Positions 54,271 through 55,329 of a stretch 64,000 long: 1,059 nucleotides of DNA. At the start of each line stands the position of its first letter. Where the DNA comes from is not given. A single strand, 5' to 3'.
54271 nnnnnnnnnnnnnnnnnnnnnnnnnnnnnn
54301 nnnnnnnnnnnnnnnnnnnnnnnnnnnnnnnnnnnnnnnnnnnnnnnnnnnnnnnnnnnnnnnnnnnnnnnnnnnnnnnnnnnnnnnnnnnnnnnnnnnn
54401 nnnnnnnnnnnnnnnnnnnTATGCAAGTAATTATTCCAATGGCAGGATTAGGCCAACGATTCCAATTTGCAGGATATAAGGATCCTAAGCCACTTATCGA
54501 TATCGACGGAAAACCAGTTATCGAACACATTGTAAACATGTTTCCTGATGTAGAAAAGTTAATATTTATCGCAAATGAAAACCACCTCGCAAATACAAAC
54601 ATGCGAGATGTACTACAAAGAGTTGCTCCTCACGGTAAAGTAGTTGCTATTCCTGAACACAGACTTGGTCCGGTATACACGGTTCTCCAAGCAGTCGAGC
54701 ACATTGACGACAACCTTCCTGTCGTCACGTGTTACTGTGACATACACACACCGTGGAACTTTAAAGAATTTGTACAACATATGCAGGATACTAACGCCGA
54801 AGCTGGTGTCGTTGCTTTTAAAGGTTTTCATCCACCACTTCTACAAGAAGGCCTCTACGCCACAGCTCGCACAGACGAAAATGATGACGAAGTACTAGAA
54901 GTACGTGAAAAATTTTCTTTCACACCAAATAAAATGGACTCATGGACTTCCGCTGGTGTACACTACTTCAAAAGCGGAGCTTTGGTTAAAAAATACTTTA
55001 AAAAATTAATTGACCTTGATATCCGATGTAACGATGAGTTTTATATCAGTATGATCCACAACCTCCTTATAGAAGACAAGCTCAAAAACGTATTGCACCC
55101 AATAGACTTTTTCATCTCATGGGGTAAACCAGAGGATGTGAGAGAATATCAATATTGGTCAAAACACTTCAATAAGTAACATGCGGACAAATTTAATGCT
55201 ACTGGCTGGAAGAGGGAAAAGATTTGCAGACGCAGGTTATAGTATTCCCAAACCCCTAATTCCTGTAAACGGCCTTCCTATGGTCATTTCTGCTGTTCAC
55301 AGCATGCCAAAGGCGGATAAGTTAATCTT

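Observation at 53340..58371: Gtr-like three-component glycan-modification set inside the glycopolymer cluster, with twin LicC-like nucleotidyltransferases and a GDPD-like protein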

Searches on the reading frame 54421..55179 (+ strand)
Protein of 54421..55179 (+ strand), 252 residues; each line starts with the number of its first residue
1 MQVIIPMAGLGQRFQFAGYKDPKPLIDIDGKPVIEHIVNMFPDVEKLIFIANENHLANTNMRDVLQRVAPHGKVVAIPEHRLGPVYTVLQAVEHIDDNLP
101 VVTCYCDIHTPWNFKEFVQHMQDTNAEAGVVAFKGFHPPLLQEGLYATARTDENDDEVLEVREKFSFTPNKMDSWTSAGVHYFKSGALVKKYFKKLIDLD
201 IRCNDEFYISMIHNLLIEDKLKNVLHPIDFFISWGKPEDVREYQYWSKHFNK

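Call 4: search_protein_families(library=pfam, proteins=[window:54421-55179:+], max_evalue=0.01)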
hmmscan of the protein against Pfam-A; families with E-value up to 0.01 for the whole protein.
window:54421-55179:+ (252 aa): 3 families
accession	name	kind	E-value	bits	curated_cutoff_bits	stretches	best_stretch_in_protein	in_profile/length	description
PF12804.13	NTP_transf_3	-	4e-12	47.1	27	1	4-151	2-143/160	MobA-like NTP transferase domain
PF01128.25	IspD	-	1.9e-06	28.3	27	1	1-96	1-92/221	2-C-methyl-D-erythritol 4-phosphate cytidylyltransferase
PF00483.29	NTP_transferase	-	1.6e-05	25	21.2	1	4-191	3-188/245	Nucleotidyl transferase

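Call 5: search_protein_families(library=ncbifam, proteins=[window:54421-55179:+], max_evalue=0.01)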
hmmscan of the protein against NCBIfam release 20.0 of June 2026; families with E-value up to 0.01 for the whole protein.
window:54421-55179:+ (252 aa): 15 families
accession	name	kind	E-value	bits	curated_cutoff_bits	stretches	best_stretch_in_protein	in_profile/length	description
NF041313.1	UDPGP_AglF_Halo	equivalog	1.3e-07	31.4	400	1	1-165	1-159/234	UTP--glucose-1-phosphate uridylyltransferase AglF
TIGR03992.1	Arch_glmU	subfamily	1.7e-07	30.5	292.1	1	1-187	1-172/393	bifunctional sugar-1-phosphate nucleotidylyltransferase/acetyltransferase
NF041173.1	Sug_nt_acttase_Thmprot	equivalog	1.1e-06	27.9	600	1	1-242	1-222/405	bifunctional sugar-1-phosphate nucleotidylyltransferase/acetyltransferase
TIGR02623.1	G1P_cyt_trans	equivalog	3e-05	23.6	300.25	1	1-42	1-42/255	glucose-1-phosphate cytidylyltransferase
NF010937.0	PRK14357.1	equivalog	4.9e-05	22.4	658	1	1-128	1-121/448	bifunctional UDP-N-acetylglucosamine diphosphorylase/glucosamine-1-phosphate N-acetyltransferase GlmU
TIGR02665.1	molyb_mobA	equivalog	5.3e-05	23.3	151.85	1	21-124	17-112/186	molybdenum cofactor guanylyltransferase MobA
TIGR01099.1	galU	equivalog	7e-05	22.5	326.8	1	2-57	3-60/261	UTP--glucose-1-phosphate uridylyltransferase GalU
TIGR00453.1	ispD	equivalog_domain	8.7e-05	22.1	181.3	1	3-93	2-89/219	2-C-methyl-D-erythritol 4-phosphate cytidylyltransferase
NF045761.1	NAMPUrTaseMurU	equivalog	9.2e-05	22.4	250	1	1-121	1-121/226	N-acetylmuramate alpha-1-phosphate uridylyltransferase MurU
TIGR01208.1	rmlA_long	equivalog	0.00012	21.1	320.25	1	4-224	3-210/353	glucose-1-phosphate thymidylyltransferase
TIGR01173.1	glmU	equivalog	0.00032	19.7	366.85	1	1-219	1-205/452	bifunctional UDP-N-acetylglucosamine diphosphorylase/glucosamine-1-phosphate N-acetyltransferase GlmU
NF001457.0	PRK00317.1-3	equivalog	0.00066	19.2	164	1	21-128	17-116/200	molybdenum cofactor guanylyltransferase MobA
NF006986.0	PRK09451.1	equivalog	0.00067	18.6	725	1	1-215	6-204/456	bifunctional UDP-N-acetylglucosamine diphosphorylase/glucosamine-1-phosphate N-acetyltransferase GlmU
NF041135.1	IPPtranDIPPsyn_Thcocales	equivalog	0.0016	17.5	580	1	1-101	1-97/419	bifunctional L-myo-inositol-1-phosphate cytidylyltransferase/CDP-L-myo-inositol myo-inositolphosphotransferase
NF010934.1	PRK14354.1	equivalog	0.0024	16.4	450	1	4-134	3-128/447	bifunctional UDP-N-acetylglucosamine diphosphorylase/glucosamine-1-phosphate N-acetyltransferase GlmU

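Call 7: search_solved_structures(query=window:54421-55179:+, max_evalue=0.01)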
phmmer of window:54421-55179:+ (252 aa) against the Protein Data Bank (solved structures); distinct sequences matched with E-value up to 0.01: 14.
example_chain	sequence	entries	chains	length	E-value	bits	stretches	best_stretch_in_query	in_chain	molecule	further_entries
9qhb_A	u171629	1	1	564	3e-18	69.5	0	155-208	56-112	Engineered tetratricopeptide repeat protein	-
9qhc_A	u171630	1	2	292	4.7e-10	42.6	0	156-208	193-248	Engineered tetratricopeptide repeat protein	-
8bu0_A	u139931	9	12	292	7.8e-10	41.9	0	155-208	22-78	Consensus tetratricopeptide repeat protein | Crystal structure of an 8-repeat consensus TPR superhelix with Zinc. | Monomer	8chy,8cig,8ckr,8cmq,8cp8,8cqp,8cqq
4evw_A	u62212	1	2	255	3.2e-05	26.8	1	3-42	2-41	Nucleoside-diphosphate-sugar pyrophosphorylase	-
6jq8_A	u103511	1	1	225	6.9e-05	25.6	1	3-127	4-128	Putative 6-deoxy-D-mannoheptose pathway protein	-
2fo7_A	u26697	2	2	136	0.00011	25.1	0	155-208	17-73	SYNTHETIC CONSENSUS TPR PROTEIN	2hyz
8ch0_A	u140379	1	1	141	0.00012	24.9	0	155-208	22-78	Consensus tetratricopeptide repeat protein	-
5xhw_A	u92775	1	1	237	0.00017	24.4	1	3-127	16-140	Putative 6-deoxy-D-mannoheptose pathway protein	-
9dqf_A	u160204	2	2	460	0.00043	23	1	4-219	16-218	Bifunctional protein GlmU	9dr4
1na0_A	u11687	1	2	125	0.0014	21.3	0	156-201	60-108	designed protein CTPR3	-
9gzg_A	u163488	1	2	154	0.005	19.5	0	155-204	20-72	Engineered CTPR protein with glutamic acids for conductivity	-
1tzf_A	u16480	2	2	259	0.0065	19.2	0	4-42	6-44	Glucose-1-phosphate cytidylyltransferase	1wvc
6knj_A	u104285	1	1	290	0.0071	19.1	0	3-55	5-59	UTP--glucose-1-phosphate uridylyltransferase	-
6ikx_A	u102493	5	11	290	0.0071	19.1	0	3-55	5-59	UTP--glucose-1-phosphate uridylyltransferase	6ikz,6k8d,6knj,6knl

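Call 33: find_homologous_proteins(query=window:54421-55179:+)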
Query window:54421-55179:+ (252 aa): 37 proteins with E <= 0.001 among 348 candidates.
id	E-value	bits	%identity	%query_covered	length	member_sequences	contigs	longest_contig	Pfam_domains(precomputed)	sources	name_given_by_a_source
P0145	1.1e-172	590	100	100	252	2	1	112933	PF00483.30,PF01128.26,PF12804.14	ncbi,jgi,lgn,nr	ncbi:MAG TPA: NTP transferase domain-containing protein [Candidatus Paceibacterota bacterium]|nr:NTP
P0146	2.5e-113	396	65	100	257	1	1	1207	PF12804.14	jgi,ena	-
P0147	6.8e-112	391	66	98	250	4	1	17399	PF12804.14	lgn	-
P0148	1.2e-111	390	63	99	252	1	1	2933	PF00483.30,PF12804.14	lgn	-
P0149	9.2e-111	387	66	98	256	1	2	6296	PF12804.14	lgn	-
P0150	2.4e-110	386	65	98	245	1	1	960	PF00483.30,PF12804.14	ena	-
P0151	4.9e-110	385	63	100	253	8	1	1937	PF12804.14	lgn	-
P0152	2.2e-109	383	66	95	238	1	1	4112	PF12804.14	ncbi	-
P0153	2.0e-107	377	62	97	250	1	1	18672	PF12804.14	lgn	-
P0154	1.6e-104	367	63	100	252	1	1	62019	PF12804.14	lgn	-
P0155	3.5e-104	366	61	98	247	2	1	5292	PF12804.14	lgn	-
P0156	4.4e-98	346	58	93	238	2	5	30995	PF12804.14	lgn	-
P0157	5.5e-98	346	58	100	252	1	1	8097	PF12804.14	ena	-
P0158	3.3e-97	343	60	100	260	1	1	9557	PF12804.14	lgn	-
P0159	1.0e-95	338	57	100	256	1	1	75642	PF12804.14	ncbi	-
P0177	2.6e-16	78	32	98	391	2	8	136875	PF02502.24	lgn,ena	-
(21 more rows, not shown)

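Call 50: search_solved_structures(query=A4, max_evalue=0.001)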
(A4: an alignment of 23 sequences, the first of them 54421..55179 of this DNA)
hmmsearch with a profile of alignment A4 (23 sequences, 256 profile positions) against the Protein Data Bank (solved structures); distinct sequences matched with E-value up to 0.001: 12.
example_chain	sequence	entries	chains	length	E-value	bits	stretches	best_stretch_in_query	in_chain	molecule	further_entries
4evw_A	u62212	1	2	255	2e-16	63.3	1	3-242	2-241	Nucleoside-diphosphate-sugar pyrophosphorylase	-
9dqf_A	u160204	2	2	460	1.8e-07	34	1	4-228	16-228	Bifunctional protein GlmU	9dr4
6jq8_A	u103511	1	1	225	6.1e-06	29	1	3-124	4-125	Putative 6-deoxy-D-mannoheptose pathway protein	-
5xhw_A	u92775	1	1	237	1.7e-05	27.5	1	3-124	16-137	Putative 6-deoxy-D-mannoheptose pathway protein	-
8x7s_B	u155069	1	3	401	3.8e-05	26.4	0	1-58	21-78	UTP--glucose-1-phosphate uridylyltransferase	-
2v0h_A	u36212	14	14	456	6.8e-05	25.5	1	4-252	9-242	BIFUNCTIONAL PROTEIN GLMU | GLUCOSAMINE-1-PHOSPHATE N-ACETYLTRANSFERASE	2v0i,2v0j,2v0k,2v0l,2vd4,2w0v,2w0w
1tzf_A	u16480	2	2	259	7.2e-05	25.5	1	3-52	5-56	Glucose-1-phosphate cytidylyltransferase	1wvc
1fwy_A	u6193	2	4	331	0.00033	23.3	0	1-219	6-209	UDP-N-ACETYLGLUCOSAMINE PYROPHOSPHORYLASE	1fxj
7o2n_A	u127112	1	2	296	0.00036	23.2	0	2-40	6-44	Probable UTP--glucose-1-phosphate uridylyltransferase YngB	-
7b1r_A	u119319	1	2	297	0.00036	23.2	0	2-40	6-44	Probable UTP--glucose-1-phosphate uridylyltransferase YngB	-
6mnu_A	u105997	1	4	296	0.00039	23.1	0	2-50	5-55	UTP--glucose-1-phosphate uridylyltransferase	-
1hv9_A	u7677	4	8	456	0.00088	21.9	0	1-219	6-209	UDP-N-ACETYLGLUCOSAMINE PYROPHOSPHORYLASE | Bifunctional protein glmU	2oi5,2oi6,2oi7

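Call 90: find_encoding_contigs(protein=P0177, flank=8000, max_places=2)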
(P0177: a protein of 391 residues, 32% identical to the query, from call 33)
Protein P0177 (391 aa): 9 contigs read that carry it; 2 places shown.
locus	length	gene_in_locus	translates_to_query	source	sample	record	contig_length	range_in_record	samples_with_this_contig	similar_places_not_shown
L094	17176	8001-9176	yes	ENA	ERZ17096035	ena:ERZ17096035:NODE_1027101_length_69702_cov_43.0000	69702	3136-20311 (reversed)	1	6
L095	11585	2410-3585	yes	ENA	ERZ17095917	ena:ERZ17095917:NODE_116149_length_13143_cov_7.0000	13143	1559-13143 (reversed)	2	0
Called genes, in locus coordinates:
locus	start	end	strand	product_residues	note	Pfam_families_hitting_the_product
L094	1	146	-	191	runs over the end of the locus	PF21448:DNMK (faint), PF04275:P-mevalo_kinase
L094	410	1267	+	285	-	PF00534:Glycos_transf_1 (weak), PF13692:Glyco_trans_1_4 (weak)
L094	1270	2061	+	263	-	-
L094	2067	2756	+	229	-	PF01755:Glyco_transf_25 (weak)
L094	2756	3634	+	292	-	PF00852:Glyco_transf_10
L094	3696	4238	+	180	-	-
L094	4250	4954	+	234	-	-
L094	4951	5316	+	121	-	-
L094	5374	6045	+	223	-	-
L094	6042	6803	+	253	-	PF07507:WavE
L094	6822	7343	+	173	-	PF00702:Hydrolase (faint), PF08282:Hydrolase_3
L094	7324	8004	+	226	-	-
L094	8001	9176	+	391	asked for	PF02502:LacAB_rpiB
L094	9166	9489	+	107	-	-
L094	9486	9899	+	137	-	-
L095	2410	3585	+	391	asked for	PF02502:LacAB_rpiB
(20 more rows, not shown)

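Call 94: search_solved_structures(query=A4, max_evalue=5)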
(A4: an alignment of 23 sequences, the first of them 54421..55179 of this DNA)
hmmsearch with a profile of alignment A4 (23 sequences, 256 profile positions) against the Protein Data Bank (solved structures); distinct sequences matched with E-value up to 5: 60.
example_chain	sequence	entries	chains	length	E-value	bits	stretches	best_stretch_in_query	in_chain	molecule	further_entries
4evw_A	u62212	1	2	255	2e-16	63.3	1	3-242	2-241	Nucleoside-diphosphate-sugar pyrophosphorylase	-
9dqf_A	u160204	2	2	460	1.8e-07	34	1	4-228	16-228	Bifunctional protein GlmU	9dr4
6jq8_A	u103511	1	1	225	6.1e-06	29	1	3-124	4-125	Putative 6-deoxy-D-mannoheptose pathway protein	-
5xhw_A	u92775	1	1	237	1.7e-05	27.5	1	3-124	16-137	Putative 6-deoxy-D-mannoheptose pathway protein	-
8x7s_B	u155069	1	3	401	3.8e-05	26.4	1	1-58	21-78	UTP--glucose-1-phosphate uridylyltransferase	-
2v0h_A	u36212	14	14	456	6.8e-05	25.5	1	4-252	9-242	BIFUNCTIONAL PROTEIN GLMU | GLUCOSAMINE-1-PHOSPHATE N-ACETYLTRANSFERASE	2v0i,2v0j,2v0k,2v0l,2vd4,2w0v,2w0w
1tzf_A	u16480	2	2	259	7.2e-05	25.5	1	3-52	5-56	Glucose-1-phosphate cytidylyltransferase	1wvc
1fwy_A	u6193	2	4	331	0.00033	23.3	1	1-219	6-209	UDP-N-ACETYLGLUCOSAMINE PYROPHOSPHORYLASE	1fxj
7o2n_A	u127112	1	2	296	0.00036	23.2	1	2-40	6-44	Probable UTP--glucose-1-phosphate uridylyltransferase YngB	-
7b1r_A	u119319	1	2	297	0.00036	23.2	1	2-40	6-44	Probable UTP--glucose-1-phosphate uridylyltransferase YngB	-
6mnu_A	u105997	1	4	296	0.00039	23.1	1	2-50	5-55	UTP--glucose-1-phosphate uridylyltransferase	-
1hv9_A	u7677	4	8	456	0.00088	21.9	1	1-219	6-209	UDP-N-ACETYLGLUCOSAMINE PYROPHOSPHORYLASE | Bifunctional protein glmU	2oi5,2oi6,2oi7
6knj_A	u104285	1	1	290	0.002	20.7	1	3-39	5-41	UTP--glucose-1-phosphate uridylyltransferase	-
6ikx_A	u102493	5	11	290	0.0021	20.6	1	3-39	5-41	UTP--glucose-1-phosphate uridylyltransferase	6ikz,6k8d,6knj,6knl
9o90_A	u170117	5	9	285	0.0031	20.1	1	3-53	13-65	UTP--glucose-1-phosphate uridylyltransferase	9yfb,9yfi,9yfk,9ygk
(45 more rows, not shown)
